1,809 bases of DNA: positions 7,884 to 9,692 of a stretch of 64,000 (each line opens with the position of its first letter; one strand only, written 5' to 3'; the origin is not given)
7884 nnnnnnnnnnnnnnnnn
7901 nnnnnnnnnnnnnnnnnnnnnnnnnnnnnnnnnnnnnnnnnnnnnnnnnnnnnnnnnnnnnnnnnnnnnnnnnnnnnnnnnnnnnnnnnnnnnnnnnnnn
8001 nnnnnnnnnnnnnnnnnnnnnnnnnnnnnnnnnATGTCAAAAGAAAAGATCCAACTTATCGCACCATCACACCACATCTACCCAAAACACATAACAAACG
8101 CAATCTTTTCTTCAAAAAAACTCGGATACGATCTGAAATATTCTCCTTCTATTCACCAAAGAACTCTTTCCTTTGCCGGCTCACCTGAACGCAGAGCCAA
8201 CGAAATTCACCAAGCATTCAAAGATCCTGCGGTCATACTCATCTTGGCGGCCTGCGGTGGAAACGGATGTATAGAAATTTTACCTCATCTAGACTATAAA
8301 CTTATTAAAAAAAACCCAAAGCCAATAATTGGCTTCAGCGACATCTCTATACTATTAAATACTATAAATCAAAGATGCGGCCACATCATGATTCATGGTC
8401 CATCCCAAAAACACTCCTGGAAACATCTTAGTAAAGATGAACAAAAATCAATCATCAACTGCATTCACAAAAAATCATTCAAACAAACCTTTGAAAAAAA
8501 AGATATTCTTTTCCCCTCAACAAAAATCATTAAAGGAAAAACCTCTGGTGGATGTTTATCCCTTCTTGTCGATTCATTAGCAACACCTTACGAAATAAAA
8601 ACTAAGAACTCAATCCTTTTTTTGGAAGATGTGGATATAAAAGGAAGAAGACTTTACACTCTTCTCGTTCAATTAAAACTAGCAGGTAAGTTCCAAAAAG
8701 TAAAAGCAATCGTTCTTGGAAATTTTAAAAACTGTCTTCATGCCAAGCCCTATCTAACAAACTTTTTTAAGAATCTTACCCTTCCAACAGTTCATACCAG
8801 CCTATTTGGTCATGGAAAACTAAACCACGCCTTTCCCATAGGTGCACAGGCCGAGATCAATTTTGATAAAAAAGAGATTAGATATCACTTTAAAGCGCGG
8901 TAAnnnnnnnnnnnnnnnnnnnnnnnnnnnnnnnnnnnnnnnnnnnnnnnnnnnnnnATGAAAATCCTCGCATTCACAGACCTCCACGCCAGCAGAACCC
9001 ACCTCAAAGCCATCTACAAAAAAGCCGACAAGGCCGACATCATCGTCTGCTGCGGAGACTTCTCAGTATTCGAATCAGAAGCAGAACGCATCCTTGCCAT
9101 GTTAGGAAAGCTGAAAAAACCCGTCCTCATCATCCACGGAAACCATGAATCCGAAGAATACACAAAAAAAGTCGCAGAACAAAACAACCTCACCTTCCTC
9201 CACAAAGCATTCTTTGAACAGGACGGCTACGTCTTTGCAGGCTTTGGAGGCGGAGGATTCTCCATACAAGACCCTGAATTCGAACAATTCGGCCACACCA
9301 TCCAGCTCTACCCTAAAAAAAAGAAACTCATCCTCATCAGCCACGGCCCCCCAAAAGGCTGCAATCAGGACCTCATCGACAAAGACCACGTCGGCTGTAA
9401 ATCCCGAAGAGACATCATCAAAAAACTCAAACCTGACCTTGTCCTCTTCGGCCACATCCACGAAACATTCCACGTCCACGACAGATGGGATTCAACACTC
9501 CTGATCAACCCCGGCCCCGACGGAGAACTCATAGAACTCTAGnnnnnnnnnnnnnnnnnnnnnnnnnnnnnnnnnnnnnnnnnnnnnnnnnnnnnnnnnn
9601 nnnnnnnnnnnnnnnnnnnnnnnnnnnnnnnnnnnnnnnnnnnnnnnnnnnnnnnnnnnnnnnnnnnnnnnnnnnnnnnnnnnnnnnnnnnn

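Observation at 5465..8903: Foreign-composition island of two ATP-grasp ligases and an LD-carboxypeptidase inserted directly after aspartate racemase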

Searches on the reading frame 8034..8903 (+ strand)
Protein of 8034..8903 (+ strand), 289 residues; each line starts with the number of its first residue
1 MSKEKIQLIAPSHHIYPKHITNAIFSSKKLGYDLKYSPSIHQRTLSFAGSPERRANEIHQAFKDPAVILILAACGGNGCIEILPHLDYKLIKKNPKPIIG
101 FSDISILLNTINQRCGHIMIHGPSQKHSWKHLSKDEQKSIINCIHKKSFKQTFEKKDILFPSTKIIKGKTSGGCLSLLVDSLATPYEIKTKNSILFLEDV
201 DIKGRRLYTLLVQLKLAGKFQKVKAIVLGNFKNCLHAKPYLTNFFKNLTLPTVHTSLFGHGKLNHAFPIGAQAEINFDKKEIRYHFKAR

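Call 4: search_protein_families(library=pfam, proteins=[window:8034-8903:+], max_evalue=0.01)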
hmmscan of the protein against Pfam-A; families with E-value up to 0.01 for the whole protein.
window:8034-8903:+ (289 aa): 2 families
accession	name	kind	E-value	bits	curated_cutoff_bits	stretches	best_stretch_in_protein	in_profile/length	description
PF02016.21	Peptidase_S66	-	1.8e-32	112.5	25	1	6-122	1-121/121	LD-carboxypeptidase N-terminal domain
PF17676.7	Peptidase_S66C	-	3.3e-25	89.4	23.7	1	167-275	1-120/120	LD-carboxypeptidase C-terminal domain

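Call 8: search_protein_families(library=ncbifam, proteins=[window:8034-8903:+], max_evalue=0.01)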
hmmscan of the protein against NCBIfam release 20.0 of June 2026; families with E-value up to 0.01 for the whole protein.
window:8034-8903:+ (289 aa): 1 family
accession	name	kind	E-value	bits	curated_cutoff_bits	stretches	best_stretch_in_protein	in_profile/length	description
NF008424.0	PRK11253.1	equivalog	3.8e-30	105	378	1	3-283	4-297/308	muramoyltetrapeptide carboxypeptidase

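Call 11: search_solved_structures(query=window:8034-8903:+, max_evalue=0.001)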
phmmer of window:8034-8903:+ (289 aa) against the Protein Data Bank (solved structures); distinct sequences matched with E-value up to 0.001: 27.
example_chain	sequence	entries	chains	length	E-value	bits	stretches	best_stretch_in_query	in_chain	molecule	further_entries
1zrs_A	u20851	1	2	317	1.3e-20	77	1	5-275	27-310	hypothetical protein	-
1zl0_A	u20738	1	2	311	2e-20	76.4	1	5-275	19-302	hypothetical protein PA5198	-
2aum_A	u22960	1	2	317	3.5e-20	75.6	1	5-275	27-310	hypothetical protein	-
6uuk_A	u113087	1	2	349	8.9e-20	74.3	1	3-276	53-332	Muramoyltetrapeptide carboxypeptidase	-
2aun_A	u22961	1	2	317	3.2e-19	72.5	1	5-275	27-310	hypothetical protein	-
5usd_A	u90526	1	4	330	1.2e-18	70.6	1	5-124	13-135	Peptidase S66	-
4e5s_A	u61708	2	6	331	1.2e-18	70.5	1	5-124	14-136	MccFlike protein (BA_5613) | LD-carboxypeptidase family protein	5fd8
3tlz_A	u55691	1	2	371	1.9e-17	66.7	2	47-126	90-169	MccF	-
3tla_A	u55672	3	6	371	2e-17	66.6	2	47-126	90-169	MccF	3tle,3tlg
3tlb_A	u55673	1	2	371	2.2e-17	66.5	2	47-126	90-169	MccF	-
3tly_A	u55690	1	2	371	3.2e-17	65.9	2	47-126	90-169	MccF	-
3tlc_A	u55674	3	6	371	5.4e-17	65.2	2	47-126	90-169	MccF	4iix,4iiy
4h1h_A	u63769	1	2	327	3.3e-16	62.6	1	4-118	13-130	Lmo1638 protein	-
4inj_A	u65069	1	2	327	8.8e-16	61.2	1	4-118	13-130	Lmo1638 protein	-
5f1y_A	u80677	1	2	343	1.4e-15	60.5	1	48-124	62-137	MccC family protein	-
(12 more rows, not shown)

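Call 71: search_solved_structures(query=window:8034-8903:+, max_evalue=1e-19, show_alignments=1)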
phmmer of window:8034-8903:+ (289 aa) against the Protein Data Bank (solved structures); distinct sequences matched with E-value up to 1e-19: 4.
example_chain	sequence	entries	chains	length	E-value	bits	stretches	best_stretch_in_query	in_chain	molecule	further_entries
1zrs_A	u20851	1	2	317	1.3e-20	77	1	5-275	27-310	hypothetical protein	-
1zl0_A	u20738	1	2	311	2e-20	76.4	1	5-275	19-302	hypothetical protein PA5198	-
2aum_A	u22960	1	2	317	3.5e-20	75.6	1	5-275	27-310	hypothetical protein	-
6uuk_A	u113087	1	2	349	8.9e-20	74.3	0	3-276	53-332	Muramoyltetrapeptide carboxypeptidase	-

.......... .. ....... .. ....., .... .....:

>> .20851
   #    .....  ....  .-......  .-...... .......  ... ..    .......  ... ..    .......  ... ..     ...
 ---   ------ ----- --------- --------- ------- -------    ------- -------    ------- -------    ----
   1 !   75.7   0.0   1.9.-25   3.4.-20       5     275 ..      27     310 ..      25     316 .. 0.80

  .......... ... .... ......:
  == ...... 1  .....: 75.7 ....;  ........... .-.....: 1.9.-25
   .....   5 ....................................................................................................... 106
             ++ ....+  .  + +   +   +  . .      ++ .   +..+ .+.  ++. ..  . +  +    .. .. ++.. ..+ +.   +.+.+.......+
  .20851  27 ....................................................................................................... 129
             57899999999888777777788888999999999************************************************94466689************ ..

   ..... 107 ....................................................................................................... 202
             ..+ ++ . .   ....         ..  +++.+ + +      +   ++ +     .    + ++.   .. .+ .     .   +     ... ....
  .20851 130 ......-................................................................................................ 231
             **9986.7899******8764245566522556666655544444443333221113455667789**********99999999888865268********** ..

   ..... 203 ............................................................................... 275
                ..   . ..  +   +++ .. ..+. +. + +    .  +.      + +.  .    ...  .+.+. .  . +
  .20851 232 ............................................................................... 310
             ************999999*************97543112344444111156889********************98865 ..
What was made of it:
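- On S66 LD-carboxypeptidase (LdcA): Triad motifs align with PA5198 (call 71).
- Closest known: S66 peptidases: LD-carboxypeptidase LdcA. Same: The full-length match is to LdcA (calls 4, 11, 71).
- The S66 enzyme is LdcA-like with an intact triad (calls 11, 71).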

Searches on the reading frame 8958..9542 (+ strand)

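Call 4: search_protein_families(library=pfam, proteins=[window:8958-9542:+], max_evalue=0.01)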
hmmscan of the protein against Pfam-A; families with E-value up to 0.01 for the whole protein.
window:8958-9542:+ (194 aa): 3 families
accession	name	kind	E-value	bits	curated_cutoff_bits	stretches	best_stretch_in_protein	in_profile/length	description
PF00149.33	Metallophos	-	2.9e-20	74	21.5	1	1-169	1-190/191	Calcineurin-like phosphoesterase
PF12850.12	Metallophos_2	-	1.7e-17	64.3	27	1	1-187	1-134/154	Calcineurin-like phosphoesterase superfamily domain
PF14582.11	Metallophos_3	-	3.7e-13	49.9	28.2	1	43-186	79-237/259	Metallophosphoesterase, calcineurin superfamily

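Call 8: search_protein_families(library=ncbifam, proteins=[window:8958-9542:+], max_evalue=0.01)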
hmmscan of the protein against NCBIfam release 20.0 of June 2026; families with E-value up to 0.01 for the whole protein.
window:8958-9542:+ (194 aa): 8 families
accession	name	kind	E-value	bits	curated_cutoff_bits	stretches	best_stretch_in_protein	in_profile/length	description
TIGR00040.1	yfcE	subfamily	2.7e-12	47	56.25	2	1-77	1-73/158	YfcE family phosphodiesterase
NF008359.0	PRK11148.1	equivalog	3.4e-06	26.8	225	1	4-173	34-210/275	3',5'-cyclic-AMP phosphodiesterase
NF006988.0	PRK09453.1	equivalog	9.3e-05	22.3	117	0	1-65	1-75/183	phosphodiesterase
TIGR04168.1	TIGR04168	hypoth_equivalog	0.00012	21.6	200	0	25-65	5-42/269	TIGR04168 family protein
NF050112.1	PhdiestSpdARhizob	equivalog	0.0003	20.5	400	1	16-71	30-87/264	2', 3'cyclic nucleotide phosphodiesterase SpdA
NF033458.1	lipid_A_LpxG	equivalog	0.0015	17.9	350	1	1-71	45-125/321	UDP-2,3-diacylglucosamine diphosphatase LpxG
NF008460.0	PRK11340.1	equivalog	0.0027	17.2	188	1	1-72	50-126/271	phosphodiesterase YaeI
TIGR03729.1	acc_ester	subfamily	0.0096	15.3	148.25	0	145-173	196-224/239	putative phosphoesterase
